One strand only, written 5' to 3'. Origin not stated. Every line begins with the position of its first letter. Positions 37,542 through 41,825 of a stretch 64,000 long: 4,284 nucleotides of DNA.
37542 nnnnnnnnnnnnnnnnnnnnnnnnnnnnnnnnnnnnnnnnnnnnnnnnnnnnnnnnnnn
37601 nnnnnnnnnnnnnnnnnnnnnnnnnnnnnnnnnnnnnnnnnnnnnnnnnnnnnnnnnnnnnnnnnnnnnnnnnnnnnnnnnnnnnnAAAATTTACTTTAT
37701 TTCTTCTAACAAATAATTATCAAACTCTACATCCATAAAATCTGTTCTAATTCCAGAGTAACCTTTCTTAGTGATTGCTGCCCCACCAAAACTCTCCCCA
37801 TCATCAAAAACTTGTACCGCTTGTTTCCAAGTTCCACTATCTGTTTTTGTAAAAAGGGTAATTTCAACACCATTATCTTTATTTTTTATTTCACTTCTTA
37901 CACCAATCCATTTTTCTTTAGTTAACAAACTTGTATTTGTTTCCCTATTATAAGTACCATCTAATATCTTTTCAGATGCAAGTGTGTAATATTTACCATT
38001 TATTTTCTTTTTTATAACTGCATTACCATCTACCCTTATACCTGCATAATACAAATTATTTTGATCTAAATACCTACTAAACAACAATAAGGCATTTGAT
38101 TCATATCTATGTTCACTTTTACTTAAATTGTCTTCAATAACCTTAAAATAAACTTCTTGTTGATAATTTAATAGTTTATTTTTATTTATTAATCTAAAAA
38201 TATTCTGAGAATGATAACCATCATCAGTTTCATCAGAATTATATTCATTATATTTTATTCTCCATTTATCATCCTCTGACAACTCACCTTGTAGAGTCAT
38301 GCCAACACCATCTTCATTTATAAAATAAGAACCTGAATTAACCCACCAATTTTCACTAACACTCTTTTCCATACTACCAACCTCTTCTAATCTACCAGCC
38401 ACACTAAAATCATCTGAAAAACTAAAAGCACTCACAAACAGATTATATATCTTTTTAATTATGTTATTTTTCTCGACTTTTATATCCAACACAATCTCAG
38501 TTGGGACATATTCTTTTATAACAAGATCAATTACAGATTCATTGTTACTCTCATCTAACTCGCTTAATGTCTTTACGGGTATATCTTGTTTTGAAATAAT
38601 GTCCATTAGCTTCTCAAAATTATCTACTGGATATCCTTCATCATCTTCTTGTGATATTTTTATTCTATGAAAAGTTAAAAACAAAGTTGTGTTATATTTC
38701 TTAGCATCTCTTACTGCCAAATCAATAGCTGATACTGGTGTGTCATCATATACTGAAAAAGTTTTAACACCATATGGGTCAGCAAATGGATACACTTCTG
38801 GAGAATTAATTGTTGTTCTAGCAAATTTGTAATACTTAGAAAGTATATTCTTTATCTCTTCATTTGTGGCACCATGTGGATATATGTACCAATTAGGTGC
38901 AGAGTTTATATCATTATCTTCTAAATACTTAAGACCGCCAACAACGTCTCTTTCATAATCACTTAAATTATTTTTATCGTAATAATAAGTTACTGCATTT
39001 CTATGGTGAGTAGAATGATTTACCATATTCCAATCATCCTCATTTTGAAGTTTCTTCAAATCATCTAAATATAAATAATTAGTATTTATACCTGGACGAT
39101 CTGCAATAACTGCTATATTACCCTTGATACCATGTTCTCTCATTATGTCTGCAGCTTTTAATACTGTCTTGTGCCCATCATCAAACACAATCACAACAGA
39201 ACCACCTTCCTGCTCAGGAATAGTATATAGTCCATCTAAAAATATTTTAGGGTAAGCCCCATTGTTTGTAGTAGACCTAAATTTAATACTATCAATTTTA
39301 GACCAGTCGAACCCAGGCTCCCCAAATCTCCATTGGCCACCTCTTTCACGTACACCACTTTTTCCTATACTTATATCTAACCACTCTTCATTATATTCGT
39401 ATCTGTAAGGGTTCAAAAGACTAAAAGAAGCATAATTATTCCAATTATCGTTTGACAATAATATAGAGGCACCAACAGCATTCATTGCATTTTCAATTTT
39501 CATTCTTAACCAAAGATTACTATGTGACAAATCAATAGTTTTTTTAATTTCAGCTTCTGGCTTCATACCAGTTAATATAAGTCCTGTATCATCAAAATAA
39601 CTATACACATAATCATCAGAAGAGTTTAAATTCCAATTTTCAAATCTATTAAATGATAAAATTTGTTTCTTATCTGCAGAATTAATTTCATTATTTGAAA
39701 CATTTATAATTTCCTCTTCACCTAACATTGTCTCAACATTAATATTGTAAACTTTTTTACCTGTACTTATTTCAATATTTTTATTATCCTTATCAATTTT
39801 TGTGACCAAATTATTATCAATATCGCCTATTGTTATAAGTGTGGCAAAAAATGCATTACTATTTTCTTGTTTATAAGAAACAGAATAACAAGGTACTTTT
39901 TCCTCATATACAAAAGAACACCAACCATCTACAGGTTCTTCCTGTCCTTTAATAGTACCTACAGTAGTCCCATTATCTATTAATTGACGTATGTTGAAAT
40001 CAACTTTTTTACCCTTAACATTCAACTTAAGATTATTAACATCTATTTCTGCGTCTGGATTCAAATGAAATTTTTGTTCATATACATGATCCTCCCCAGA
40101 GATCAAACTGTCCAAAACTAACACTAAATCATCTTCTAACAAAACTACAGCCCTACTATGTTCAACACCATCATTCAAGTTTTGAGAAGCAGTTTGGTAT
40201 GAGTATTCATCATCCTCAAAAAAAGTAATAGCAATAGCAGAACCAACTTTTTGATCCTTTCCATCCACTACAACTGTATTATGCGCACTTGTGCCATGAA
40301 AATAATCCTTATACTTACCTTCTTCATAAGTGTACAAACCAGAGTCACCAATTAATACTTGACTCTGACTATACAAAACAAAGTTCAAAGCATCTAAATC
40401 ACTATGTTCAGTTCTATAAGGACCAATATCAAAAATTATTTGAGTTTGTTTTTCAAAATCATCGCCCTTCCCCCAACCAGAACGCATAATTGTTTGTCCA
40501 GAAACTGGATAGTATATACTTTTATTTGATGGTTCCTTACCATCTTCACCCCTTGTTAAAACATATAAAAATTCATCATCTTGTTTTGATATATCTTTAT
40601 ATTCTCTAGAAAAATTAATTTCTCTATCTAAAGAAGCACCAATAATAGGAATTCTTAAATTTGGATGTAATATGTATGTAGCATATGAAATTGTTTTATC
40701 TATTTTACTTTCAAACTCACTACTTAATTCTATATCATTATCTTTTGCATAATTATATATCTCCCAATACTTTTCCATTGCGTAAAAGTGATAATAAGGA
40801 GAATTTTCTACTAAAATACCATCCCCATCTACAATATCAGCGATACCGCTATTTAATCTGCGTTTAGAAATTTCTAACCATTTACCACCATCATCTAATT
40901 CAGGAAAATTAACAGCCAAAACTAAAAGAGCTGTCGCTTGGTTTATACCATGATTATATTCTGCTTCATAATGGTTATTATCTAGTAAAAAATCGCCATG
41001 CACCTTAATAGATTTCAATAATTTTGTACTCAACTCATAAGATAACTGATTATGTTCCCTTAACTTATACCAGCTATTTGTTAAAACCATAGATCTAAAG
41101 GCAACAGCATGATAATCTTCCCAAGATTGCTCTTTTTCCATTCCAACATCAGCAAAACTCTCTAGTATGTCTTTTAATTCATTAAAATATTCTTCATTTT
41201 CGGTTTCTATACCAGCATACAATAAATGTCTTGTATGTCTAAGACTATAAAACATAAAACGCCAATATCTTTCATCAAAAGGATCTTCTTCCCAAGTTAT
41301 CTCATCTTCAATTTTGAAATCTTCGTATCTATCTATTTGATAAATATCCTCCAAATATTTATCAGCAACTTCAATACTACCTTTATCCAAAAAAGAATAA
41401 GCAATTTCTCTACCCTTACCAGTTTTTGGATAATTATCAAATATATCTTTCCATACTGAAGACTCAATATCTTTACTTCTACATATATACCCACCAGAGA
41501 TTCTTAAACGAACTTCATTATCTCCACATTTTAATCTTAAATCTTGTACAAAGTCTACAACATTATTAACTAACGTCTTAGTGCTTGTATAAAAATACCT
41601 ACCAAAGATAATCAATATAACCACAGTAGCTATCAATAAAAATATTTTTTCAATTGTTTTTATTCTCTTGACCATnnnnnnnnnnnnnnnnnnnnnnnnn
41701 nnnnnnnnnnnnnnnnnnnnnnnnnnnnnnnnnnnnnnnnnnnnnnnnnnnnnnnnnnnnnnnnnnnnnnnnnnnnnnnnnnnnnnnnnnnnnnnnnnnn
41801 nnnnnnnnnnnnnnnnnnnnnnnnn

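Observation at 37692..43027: EPS synthase/modification operon: PgaC-like GT2 synthase overlapping a 1327-aa heparinase-II/III + CE4 deacetylase multi-domain protein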

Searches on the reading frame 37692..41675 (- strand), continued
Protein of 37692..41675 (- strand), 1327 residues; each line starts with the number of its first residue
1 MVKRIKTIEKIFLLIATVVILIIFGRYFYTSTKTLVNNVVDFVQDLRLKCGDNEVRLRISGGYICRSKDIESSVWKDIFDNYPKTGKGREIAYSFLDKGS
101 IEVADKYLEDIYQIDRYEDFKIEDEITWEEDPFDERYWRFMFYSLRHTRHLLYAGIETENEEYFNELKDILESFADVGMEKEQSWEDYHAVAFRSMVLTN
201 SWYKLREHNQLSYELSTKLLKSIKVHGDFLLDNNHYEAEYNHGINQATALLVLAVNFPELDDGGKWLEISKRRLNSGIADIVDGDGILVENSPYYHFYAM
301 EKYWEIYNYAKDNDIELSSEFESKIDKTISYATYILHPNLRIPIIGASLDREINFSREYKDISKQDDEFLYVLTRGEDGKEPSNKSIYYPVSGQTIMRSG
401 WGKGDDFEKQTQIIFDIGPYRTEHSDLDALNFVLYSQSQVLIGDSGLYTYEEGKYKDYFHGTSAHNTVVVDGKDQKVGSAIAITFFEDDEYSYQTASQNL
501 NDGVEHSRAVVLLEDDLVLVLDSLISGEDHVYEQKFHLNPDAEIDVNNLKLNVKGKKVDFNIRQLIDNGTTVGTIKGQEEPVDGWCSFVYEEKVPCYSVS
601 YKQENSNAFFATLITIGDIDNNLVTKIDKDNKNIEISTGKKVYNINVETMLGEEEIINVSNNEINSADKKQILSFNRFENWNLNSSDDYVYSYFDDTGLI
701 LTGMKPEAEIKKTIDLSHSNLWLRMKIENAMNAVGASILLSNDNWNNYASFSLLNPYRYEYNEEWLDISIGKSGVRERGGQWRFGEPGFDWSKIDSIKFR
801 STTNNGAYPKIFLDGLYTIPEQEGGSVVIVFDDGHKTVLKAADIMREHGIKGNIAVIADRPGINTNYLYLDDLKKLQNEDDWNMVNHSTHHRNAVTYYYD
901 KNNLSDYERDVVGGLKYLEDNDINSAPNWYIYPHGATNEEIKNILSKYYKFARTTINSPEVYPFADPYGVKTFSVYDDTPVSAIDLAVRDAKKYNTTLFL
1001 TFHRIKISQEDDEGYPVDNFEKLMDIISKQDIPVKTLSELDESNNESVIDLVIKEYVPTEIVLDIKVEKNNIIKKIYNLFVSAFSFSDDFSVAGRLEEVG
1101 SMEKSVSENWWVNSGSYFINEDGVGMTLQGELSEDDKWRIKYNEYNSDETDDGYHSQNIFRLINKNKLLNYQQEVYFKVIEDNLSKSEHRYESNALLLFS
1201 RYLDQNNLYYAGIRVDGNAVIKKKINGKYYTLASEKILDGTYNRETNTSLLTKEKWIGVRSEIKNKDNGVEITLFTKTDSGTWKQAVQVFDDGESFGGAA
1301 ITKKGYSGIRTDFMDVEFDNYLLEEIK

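Call 75: find_encoding_contigs(protein=P0004, flank=9000, max_places=1)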
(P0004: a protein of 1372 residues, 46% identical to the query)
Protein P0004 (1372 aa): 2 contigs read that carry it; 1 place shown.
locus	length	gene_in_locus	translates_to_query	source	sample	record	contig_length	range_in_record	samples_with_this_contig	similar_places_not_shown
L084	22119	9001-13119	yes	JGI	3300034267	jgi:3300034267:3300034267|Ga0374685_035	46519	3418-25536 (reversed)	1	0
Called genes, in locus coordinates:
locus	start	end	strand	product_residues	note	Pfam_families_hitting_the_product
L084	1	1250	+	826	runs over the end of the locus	PF00133:tRNA-synt_1, PF01921:tRNA-synt_1f (faint), PF01406:tRNA-synt_1e (faint), PF09334:tRNA-synt_1g, PF13603:tRNA-synt_1_2, PF00133:tRNA-synt_1, PF09334:tRNA-synt_1g, PF08264:Anticodon_1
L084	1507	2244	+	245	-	PF14520:HHH_5 (faint), PF10531:SLBB, PF00633:HHH (weak), PF12836:HHH_3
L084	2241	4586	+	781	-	PF13567:DUF4131, PF03772:Competence, PF00753:Lactamase_B, PF12706:Lactamase_B_2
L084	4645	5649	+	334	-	PF06144:DNA_pol3_delta, PF21694:DNA_pol3_delta_C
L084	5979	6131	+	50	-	-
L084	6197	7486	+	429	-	PF01210:NAD_Gly3P_dh_N (faint), PF03446:NAD_binding_2 (weak), PF03721:UDPG_MGDP_dh_N, PF00984:UDPG_MGDP_dh, PF03720:UDPG_MGDP_dh_C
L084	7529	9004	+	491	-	PF00535:Glycos_transf_2, PF13641:Glyco_tranf_2_3, PF01644:Chitin_synth_1 (weak), PF03142:Chitin_synth_2, PF13632:Glyco_trans_2_3 (faint)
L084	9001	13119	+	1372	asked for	PF16889:Hepar_II_III_N, PF07940:Hepar_II_III_C, PF01522:Polysacc_deac_1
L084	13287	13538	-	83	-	-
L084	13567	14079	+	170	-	PF21694:DNA_pol3_delta_C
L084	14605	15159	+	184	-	-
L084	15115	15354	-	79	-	-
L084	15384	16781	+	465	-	PF02706:Wzz, PF13807:GNVR (weak), PF10609:ParA, PF13614:AAA_31, PF01656:CbiA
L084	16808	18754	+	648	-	PF13196:DUF4012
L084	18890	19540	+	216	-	PF04203:Sortase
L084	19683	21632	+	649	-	PF13727:CoA_binding_3, PF00106:adh_short, PF01073:3Beta_HSD, PF01370:Epimerase, PF02719:Polysacc_synt_2, PF04321:RmlD_sub_bind, PF16363:GDP_Man_Dehyd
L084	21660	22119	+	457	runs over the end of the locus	PF01943:Polysacc_synt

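Call 76: find_encoding_contigs(protein=P0005, flank=9000, max_places=1)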
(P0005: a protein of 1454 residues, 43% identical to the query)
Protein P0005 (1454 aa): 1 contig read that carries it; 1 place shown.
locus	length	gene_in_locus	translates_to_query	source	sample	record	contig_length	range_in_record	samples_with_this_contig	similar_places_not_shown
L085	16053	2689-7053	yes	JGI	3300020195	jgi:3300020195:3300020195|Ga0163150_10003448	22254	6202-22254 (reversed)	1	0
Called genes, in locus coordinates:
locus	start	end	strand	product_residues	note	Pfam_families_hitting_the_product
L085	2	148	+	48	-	?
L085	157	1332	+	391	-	PF02350:Epimerase_2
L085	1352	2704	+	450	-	PF13506:Glyco_transf_21 (weak), PF00535:Glycos_transf_2, PF13641:Glyco_tranf_2_3, PF01644:Chitin_synth_1 (weak), PF03142:Chitin_synth_2, PF13632:Glyco_trans_2_3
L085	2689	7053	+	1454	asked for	PF16889:Hepar_II_III_N, PF07940:Hepar_II_III_C, PF01522:Polysacc_deac_1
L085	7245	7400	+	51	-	-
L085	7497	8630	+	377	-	PF01409:tRNA-synt_2d, PF03147:FDX-ACB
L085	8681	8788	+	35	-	-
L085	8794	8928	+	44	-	-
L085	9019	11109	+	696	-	PF02518:HATPase_c, PF00204:DNA_gyraseB, PF01751:Toprim, PF00986:DNA_gyraseB_C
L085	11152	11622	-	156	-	PF00011:HSP20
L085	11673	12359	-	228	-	PF13367:PrsW-protease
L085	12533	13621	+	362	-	-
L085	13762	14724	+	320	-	-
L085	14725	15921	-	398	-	PF00814:TsaD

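Call 77: find_encoding_contigs(protein=P0002, flank=9000, max_places=1)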
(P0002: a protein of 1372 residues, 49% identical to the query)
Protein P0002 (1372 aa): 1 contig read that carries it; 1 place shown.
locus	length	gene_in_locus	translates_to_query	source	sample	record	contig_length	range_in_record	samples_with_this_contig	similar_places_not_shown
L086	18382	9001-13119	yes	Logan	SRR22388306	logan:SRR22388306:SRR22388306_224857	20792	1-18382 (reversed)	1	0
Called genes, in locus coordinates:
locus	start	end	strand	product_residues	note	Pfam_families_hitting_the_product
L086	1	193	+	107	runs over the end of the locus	-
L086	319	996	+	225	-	PF01386:Ribosomal_L25p, PF14693:Ribosomal_TL5_C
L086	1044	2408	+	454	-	PF13406:SLT_2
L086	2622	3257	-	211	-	-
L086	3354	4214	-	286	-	PF17827:PrmC_N, PF01170:UPF0020 (weak), PF02384:N6_Mtase (weak), PF05175:MTS, PF06325:PrmA, PF12847:Methyltransf_18 (weak), PF09445:Methyltransf_15 (weak), PF13847:Methyltransf_31, +1 more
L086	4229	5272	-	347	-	PF03462:PCRF, PF00472:RF-1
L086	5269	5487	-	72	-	PF01197:Ribosomal_L31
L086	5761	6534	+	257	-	PF00483:NTP_transferase, PF12804:NTP_transf_3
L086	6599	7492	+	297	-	PF00535:Glycos_transf_2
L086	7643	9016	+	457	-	PF13641:Glyco_tranf_2_3, PF00535:Glycos_transf_2, PF10111:Glyco_tranf_2_2 (weak), PF01644:Chitin_synth_1, PF03142:Chitin_synth_2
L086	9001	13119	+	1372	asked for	PF16889:Hepar_II_III_N, PF07940:Hepar_II_III_C, PF01522:Polysacc_deac_1 (weak)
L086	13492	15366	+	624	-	-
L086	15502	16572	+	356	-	PF03576:Peptidase_S58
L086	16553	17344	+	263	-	PF01177:Asp_Glu_race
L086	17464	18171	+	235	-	-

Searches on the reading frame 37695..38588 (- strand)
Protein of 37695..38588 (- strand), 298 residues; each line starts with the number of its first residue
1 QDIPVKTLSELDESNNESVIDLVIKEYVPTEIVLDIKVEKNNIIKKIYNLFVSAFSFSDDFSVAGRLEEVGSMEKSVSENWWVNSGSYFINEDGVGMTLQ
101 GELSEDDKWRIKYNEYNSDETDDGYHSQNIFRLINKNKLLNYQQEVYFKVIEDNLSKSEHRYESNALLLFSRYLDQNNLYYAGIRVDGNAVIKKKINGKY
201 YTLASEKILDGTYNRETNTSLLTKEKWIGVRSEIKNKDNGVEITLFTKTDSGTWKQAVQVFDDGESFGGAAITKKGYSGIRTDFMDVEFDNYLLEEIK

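Call 16: search_protein_families(library=pfam, proteins=[window:37695-38588:-], max_evalue=1)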
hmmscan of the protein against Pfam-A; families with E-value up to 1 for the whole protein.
window:37695-38588:- (298 aa): 1 family
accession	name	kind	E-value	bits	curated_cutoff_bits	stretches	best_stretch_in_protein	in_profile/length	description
PF19085.6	Choline_bind_2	-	0.046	14.4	27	1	79-95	21-37/38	Choline-binding repeat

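Call 24: find_homologous_proteins(query=window:37695-38480:-, max_evalue=0.001)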
Query window:37695-38480:- (262 aa): 721 proteins with E <= 0.001 among 1668 candidates; the best 120 are listed.
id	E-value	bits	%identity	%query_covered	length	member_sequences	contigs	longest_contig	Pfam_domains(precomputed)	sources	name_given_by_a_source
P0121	1.3e-84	302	58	92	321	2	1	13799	-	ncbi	-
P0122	3.7e-83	297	53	96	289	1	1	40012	-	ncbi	ncbi:MAG: hypothetical protein V1860_01810 [bacterium]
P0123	8.2e-83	296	58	95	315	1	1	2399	-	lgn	-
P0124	3.3e-82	294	57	92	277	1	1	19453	-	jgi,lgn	jgi:hypothetical protein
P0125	3.0e-81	291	55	99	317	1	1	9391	-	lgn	-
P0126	3.6e-81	291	55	92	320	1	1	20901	-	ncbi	-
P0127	7.4e-81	289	56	90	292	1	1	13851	-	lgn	-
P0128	1.1e-80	289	57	92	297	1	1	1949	-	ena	-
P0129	4.6e-80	287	55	94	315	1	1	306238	-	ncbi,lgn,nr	ncbi:MAG: hypothetical protein HGB08_01575 [Candidatus Moranbacteria bacterium]|nr:hypothetical prot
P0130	5.2e-80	287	55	92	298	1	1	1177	-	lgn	-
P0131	8.4e-80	286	55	91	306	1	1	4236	-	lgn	-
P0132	2.0e-79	285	56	90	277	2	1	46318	-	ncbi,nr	ncbi:hypothetical protein KAR28_02660 [Candidatus Parcubacteria bacterium]|nr:hypothetical protein [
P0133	2.4e-79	285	54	92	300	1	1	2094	-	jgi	jgi:hypothetical protein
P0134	2.5e-79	284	53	94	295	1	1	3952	-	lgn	-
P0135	3.1e-79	284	55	92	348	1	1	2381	-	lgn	-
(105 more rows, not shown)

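Call 32: predict_structure(alignment_id=A2)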
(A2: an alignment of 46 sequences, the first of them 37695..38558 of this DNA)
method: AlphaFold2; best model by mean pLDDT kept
length: 288 residues; sequences in the alignment: 46
mean_pLDDT: 88.6   pTM: 0.82
mean pLDDT of the five models: 88.6, 88.5, 87.8, 87.7, 86.4
residues with pLDDT >= 90: 198; 70-90: 58; 50-70: 21; < 50: 11
segments of 3 or more residues with pLDDT < 50: 1-8
pLDDT, mean of each block of 10 residues (from residue 1): 45 52 57 73 87 97 96 95 96 93 88 82 97 98 84 87 97 97 97 97 92 96 97 96 94 93 98 94 96
secondary structure, 60 per line:
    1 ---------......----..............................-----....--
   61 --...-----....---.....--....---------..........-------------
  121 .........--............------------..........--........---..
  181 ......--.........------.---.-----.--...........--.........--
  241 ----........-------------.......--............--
elements in order: H10-15 H20-45 E46-49 E55-58 E71-74 E78-82 E85-88 H98-107 E121-129 E132-143 E156-165 E168-175 E179-186 E189-197 E217-227 E230-238 E245-252 E266-272 E275-286

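Call 35: fold_search(model_id=the predicted structure, library=pdb)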
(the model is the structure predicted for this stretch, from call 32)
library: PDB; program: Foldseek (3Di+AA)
matches with E <= 10: 1262; with E <= 0.001: 117
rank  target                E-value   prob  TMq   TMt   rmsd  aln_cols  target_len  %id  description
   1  4b1m_C                2.1e-07  1.00  0.46  0.78   3.4       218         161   12  CARBOHYDRATE BINDING MODULE CBM66 FROM BACILLUS SUBTILIS (released 2012-12-12)
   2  4b1m_A                2.1e-07  1.00  0.44  0.72   3.6       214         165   12  CARBOHYDRATE BINDING MODULE CBM66 FROM BACILLUS SUBTILIS (released 2012-12-12)
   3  4b1m_B                3.6e-07  1.00  0.45  0.75   3.9       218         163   11  CARBOHYDRATE BINDING MODULE CBM66 FROM BACILLUS SUBTILIS (released 2012-12-12)
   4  4azz_A                4.7e-07  1.00  0.46  0.77   3.4       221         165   12  Carbohydrate binding module CBM66 from Bacillus subtilis (released 2012-07-25)
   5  4b1l                  5.2e-07  1.00  0.40  0.69   3.1       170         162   15  CARBOHYDRATE BINDING MODULE CBM66 FROM BACILLUS SUBTILIS (released 2012-12-12)
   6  6ms3_A                6.7e-07  1.00  0.43  0.25   7.7       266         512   12  Crystal structure of the GH43 protein BlXynB mutant (K247S) from Bacillus licheniformis (released 2019-04-17)
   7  6ms3_B                8.3e-07  1.00  0.44  0.26   7.2       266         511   12  Crystal structure of the GH43 protein BlXynB mutant (K247S) from Bacillus licheniformis (released 2019-04-17)
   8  3wht_A                1.2e-06  1.00  0.45  0.59   6.1       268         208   16  Crystal structure of ERGIC-53/MCFD2, Calcium-free form (released 2014-01-15)
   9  2gn3_A                1.6e-06  1.00  0.41  0.50   7.3       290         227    8  Metal-free (apo-PAL) in complex with alpha-D-Met-Man (released 2006-07-25)
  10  2gme_A                1.8e-06  1.00  0.36  0.45   8.7       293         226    8  Metal-free (apo) P. angolensis seed lectin (released 2006-07-25)
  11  3zvx_B                2.3e-06  1.00  0.40  0.46   7.6       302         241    8  STRUCTURE OF THE LECTIN FROM PLATYPODIUM ELEGANS IN COMPLEX WITH A TRIMANNOSIDE (released 2012-01-11)
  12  1q8q_A                2.9e-06  1.00  0.36  0.42   8.4       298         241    8  Pterocarpus angolensis lectin (PAL) in complex with the dimannoside Man(alpha1-4)Man (released 2004-02-10)
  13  2gmp_A                3.0e-06  1.00  0.40  0.49   7.3       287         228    8  Metal-free (apo) P. angolensis seed lectin in complex with GlcNAC-beta(1-2)Man (released 2006-07-25)
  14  2gnm_B                3.2e-06  1.00  0.42  0.50   6.7       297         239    7  P. angolensis lectin (PAL) treated with EDTA for 39 hours (released 2006-07-25)
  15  2gnb_A                3.2e-06  1.00  0.41  0.48   6.8       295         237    7  EDTA-treated (2 weeks) P. angolensis lectin (released 2006-07-25)
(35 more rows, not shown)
